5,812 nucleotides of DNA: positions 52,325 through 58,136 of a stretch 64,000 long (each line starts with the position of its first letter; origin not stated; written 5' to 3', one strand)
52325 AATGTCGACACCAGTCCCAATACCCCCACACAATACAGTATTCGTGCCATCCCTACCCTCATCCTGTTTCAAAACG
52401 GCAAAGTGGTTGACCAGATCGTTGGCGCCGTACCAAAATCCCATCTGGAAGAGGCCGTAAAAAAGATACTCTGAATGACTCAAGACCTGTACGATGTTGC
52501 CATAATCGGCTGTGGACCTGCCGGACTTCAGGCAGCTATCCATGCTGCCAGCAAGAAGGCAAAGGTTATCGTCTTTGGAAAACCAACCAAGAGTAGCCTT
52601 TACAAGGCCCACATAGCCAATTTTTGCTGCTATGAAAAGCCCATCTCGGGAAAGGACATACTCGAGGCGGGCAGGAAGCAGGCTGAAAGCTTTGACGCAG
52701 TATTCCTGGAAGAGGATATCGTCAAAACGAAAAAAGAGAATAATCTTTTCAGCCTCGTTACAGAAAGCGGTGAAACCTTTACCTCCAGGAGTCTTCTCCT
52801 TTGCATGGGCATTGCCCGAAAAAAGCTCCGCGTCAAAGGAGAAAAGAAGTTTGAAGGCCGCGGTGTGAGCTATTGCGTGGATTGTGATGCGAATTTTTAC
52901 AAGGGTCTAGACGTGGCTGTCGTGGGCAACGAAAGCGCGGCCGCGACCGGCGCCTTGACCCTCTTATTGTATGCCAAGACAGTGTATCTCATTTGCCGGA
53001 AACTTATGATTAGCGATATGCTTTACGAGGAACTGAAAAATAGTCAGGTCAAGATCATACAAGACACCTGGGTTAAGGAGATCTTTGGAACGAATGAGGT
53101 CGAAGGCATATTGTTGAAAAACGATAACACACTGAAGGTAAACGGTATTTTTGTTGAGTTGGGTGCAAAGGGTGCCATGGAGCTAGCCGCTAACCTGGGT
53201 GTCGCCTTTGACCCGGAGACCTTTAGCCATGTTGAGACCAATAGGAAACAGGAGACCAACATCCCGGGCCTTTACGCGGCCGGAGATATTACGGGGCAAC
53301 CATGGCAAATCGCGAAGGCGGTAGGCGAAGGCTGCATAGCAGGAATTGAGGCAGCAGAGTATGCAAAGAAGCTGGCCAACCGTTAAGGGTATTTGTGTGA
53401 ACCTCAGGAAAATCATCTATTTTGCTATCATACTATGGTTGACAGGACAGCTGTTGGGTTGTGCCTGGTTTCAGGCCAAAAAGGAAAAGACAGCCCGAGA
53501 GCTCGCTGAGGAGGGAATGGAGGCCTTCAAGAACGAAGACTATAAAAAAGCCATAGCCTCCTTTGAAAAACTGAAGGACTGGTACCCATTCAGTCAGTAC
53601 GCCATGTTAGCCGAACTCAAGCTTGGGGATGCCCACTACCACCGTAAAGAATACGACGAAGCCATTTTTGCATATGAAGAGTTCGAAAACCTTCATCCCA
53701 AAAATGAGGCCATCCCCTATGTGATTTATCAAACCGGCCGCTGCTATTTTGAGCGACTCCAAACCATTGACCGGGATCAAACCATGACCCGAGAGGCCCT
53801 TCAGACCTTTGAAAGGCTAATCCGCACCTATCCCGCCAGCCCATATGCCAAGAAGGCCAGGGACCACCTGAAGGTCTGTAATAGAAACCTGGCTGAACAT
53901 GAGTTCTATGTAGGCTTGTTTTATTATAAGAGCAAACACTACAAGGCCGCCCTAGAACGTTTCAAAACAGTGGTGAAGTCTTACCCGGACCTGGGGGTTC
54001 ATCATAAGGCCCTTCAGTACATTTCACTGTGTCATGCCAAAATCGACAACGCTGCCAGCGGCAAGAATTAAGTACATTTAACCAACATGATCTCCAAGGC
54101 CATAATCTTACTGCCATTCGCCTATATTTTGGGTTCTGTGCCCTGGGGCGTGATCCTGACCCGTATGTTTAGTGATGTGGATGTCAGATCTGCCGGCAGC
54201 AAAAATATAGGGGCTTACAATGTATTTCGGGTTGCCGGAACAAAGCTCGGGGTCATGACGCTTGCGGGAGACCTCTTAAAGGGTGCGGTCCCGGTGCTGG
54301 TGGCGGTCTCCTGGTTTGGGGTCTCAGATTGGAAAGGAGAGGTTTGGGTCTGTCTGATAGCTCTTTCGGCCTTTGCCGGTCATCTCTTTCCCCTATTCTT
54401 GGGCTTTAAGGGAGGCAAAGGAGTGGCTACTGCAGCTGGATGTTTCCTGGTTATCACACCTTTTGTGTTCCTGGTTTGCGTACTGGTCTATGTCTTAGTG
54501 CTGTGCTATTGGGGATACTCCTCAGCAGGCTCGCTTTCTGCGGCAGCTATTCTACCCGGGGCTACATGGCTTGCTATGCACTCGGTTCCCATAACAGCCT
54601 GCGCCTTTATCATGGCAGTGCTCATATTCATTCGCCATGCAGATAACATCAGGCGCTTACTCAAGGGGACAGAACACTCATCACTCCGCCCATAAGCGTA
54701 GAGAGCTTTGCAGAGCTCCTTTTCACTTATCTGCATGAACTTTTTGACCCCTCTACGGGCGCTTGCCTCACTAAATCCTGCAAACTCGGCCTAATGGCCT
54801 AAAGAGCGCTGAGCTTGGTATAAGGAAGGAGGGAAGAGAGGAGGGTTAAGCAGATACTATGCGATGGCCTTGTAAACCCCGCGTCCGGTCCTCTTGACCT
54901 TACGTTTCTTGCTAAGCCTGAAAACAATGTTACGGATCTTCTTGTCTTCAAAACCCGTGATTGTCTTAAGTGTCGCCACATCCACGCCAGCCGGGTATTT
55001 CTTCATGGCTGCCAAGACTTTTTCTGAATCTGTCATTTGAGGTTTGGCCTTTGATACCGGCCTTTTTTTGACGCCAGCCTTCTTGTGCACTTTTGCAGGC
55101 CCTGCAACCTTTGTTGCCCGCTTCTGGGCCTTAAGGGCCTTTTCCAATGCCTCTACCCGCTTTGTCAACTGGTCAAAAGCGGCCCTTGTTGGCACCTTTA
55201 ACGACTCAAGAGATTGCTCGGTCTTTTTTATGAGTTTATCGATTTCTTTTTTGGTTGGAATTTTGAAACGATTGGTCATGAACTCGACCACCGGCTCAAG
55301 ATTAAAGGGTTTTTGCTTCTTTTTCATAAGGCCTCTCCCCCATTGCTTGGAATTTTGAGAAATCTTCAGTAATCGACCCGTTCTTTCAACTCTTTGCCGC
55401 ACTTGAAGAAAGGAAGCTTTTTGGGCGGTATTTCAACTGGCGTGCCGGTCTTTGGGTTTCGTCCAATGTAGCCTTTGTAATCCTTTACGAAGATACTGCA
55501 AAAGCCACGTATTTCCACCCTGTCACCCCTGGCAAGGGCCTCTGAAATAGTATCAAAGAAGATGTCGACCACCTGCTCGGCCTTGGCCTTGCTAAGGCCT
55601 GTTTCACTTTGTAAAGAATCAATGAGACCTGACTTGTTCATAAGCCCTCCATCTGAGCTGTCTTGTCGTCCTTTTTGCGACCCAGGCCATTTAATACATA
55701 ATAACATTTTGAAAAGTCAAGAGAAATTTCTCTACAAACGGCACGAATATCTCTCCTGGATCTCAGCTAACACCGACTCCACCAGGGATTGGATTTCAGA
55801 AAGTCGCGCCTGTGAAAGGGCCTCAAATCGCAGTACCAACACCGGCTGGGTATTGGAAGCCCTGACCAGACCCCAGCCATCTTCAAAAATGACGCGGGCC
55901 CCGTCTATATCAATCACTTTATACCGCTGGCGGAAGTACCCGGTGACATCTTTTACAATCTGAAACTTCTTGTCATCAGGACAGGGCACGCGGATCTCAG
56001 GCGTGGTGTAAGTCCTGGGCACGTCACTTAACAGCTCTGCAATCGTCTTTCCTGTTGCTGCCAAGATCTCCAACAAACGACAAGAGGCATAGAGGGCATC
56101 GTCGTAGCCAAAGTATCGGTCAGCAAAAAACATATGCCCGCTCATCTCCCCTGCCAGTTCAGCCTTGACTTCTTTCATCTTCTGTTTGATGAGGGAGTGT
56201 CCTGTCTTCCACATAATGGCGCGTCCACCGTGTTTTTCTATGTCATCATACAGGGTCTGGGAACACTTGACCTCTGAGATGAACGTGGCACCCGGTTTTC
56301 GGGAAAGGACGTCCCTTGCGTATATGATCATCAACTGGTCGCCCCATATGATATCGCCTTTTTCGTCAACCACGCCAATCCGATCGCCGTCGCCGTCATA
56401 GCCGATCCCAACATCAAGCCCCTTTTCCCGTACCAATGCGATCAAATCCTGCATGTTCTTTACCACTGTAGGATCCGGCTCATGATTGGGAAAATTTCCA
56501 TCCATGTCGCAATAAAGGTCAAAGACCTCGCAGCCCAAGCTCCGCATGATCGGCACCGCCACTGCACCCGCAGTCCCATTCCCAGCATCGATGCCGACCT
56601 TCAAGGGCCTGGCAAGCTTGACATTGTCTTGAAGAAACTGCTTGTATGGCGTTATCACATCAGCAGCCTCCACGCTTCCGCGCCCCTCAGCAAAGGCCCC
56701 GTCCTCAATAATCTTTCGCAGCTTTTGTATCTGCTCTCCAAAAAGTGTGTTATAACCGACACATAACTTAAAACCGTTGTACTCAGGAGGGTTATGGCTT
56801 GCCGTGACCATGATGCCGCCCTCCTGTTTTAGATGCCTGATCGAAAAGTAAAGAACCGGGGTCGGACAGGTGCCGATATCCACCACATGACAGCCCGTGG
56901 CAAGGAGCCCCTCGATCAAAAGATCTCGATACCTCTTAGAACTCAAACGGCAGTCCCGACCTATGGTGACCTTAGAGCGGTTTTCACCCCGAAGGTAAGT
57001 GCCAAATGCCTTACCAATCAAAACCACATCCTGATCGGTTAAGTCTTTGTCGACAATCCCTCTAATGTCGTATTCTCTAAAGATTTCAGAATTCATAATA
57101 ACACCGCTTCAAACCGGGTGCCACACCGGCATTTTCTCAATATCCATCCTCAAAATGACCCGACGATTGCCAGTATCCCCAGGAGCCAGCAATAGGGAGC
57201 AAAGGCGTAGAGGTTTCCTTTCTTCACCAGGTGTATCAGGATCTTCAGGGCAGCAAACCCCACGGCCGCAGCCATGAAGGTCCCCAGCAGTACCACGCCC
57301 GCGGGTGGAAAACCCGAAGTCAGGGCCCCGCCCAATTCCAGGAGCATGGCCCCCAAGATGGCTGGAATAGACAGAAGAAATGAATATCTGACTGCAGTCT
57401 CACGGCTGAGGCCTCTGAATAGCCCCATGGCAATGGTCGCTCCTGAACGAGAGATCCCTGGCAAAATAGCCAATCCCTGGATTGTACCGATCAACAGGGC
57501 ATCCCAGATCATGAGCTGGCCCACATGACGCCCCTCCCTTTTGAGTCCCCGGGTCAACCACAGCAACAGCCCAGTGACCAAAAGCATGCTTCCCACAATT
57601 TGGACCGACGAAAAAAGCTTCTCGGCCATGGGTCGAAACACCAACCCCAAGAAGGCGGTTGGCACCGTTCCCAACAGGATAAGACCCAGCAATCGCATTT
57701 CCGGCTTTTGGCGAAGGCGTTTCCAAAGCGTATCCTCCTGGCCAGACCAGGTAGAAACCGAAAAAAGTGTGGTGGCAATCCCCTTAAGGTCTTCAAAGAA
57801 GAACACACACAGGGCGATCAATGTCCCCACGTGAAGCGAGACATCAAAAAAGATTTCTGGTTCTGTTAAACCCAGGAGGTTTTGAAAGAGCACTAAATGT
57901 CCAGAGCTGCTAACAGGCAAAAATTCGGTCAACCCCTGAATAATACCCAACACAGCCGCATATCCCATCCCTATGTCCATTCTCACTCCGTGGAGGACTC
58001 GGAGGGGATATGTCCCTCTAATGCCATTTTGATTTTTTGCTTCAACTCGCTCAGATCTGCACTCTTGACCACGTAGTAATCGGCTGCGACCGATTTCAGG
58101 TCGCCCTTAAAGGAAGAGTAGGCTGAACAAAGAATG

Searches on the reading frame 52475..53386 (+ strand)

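Call 51: search_protein_families(library=pfam, proteins=[window:52475-53386:+], max_evalue=0.00001)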
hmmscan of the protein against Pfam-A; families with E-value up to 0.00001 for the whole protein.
window:52475-53386:+ (303 aa): 5 families
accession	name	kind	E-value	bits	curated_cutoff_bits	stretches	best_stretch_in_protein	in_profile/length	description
PF07992.20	Pyr_redox_2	-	8.8e-35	121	26.1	1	6-286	1-291/291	Pyridine nucleotide-disulphide oxidoreductase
PF13738.12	Pyr_redox_3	-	4.4e-17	62.7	30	1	49-270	70-305/305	Pyridine nucleotide-disulphide oxidoreductase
PF01134.28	GIDA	-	4.9e-09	36.2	22.1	0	242-299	332-389/391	Glucose inhibited division protein A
PF03486.20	HI0933_like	-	7.3e-09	35.9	50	0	7-39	2-34/244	HI0933-like protein Rossmann domain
PF00890.30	FAD_binding_2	-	1.1e-08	35.1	20.4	0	7-39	1-33/414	FAD binding domain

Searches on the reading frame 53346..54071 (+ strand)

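Call 52: search_protein_families(library=pfam, proteins=[window:53346-54071:+], max_evalue=0.00001)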
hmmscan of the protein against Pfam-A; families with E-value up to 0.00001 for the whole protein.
window:53346-54071:+ (241 aa): 9 families
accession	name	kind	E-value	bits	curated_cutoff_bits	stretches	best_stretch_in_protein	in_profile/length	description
PF13525.12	YfiO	-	1.7e-42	146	25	1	47-231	2-189/203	Outer membrane lipoprotein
PF13512.12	TPR_18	-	4.3e-19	69.6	21.9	1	47-174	7-144/145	Tetratricopeptide repeat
PF13174.12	TPR_6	-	2e-16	59.8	26.3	0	126-165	2-33/33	Tetratricopeptide repeat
PF07719.23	TPR_2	-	2.3e-13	49.6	27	0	92-120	6-34/34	Tetratricopeptide repeat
PF13432.12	TPR_16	-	6.5e-09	36.5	32.7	0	56-111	3-54/65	Tetratricopeptide repeat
PF00515.34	TPR_1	-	9.9e-08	31.9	27.8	0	92-112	6-26/34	Tetratricopeptide repeat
PF13428.12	TPR_14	-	2.5e-07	31.1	23.5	0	91-122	5-36/44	Tetratricopeptide repeat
PF13181.12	TPR_8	-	1.3e-06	28.5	25.7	0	57-81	8-32/34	Tetratricopeptide repeat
PF09976.15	TPR_21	-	3.1e-06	27.5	25.5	0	35-112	21-101/193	Tetratricopeptide repeat-like domain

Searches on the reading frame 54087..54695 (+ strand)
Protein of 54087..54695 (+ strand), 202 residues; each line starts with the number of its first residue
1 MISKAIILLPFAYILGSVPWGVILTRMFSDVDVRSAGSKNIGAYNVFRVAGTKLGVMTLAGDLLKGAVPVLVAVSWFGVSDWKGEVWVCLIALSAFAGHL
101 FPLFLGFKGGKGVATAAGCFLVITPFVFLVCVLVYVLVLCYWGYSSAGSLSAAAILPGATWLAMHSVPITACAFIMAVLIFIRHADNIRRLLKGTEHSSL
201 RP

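Call 52: search_protein_families(library=pfam, proteins=[window:54087-54695:+], max_evalue=0.00001)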
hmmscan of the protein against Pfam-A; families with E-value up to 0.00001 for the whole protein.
window:54087-54695:+ (202 aa): 1 family
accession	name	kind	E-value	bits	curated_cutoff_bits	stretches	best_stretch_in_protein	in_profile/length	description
PF02660.20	G3P_acyltransf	-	6.5e-51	173.1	24.1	1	11-191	1-164/164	Glycerol-3-phosphate acyltransferase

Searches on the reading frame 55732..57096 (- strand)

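Call 52: search_protein_families(library=pfam, proteins=[window:55732-57096:-], max_evalue=0.00001)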
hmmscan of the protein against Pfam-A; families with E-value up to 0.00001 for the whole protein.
window:55732-57096:- (454 aa): 4 families
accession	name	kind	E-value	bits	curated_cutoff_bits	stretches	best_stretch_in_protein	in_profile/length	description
PF02878.22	PGM_PMM_I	-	1.9e-39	135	22.5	1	4-135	2-136/138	Phosphoglucomutase/phosphomannomutase, alpha/beta/alpha domain I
PF02880.22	PGM_PMM_III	-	3e-28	98.7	20.7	1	251-363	1-115/115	Phosphoglucomutase/phosphomannomutase, alpha/beta/alpha domain III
PF02879.22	PGM_PMM_II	-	7.8e-26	91.1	29.3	1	152-247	8-103/103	Phosphoglucomutase/phosphomannomutase, alpha/beta/alpha domain II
PF00408.26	PGM_PMM_IV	-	1.3e-15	57.6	23.1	1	367-437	1-63/68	Phosphoglucomutase/phosphomannomutase, C-terminal domain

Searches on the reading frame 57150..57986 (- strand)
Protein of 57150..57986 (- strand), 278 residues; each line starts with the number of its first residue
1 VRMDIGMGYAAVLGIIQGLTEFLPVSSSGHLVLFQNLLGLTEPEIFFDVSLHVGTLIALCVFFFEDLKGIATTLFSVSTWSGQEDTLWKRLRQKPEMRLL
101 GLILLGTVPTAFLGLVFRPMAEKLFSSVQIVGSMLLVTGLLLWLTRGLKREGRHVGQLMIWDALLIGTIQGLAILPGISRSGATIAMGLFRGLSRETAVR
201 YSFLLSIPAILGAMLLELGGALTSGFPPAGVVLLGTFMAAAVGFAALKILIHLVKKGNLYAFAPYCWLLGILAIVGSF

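Call 52: search_protein_families(library=pfam, proteins=[window:57150-57986:-], max_evalue=0.00001)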
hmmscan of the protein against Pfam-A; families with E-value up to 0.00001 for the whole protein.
window:57150-57986:- (278 aa): 1 family
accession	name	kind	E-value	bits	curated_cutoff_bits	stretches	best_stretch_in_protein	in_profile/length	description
PF02673.24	BacA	-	3.4e-78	263.3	33.4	1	10-272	1-257/257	Bacitracin resistance protein BacA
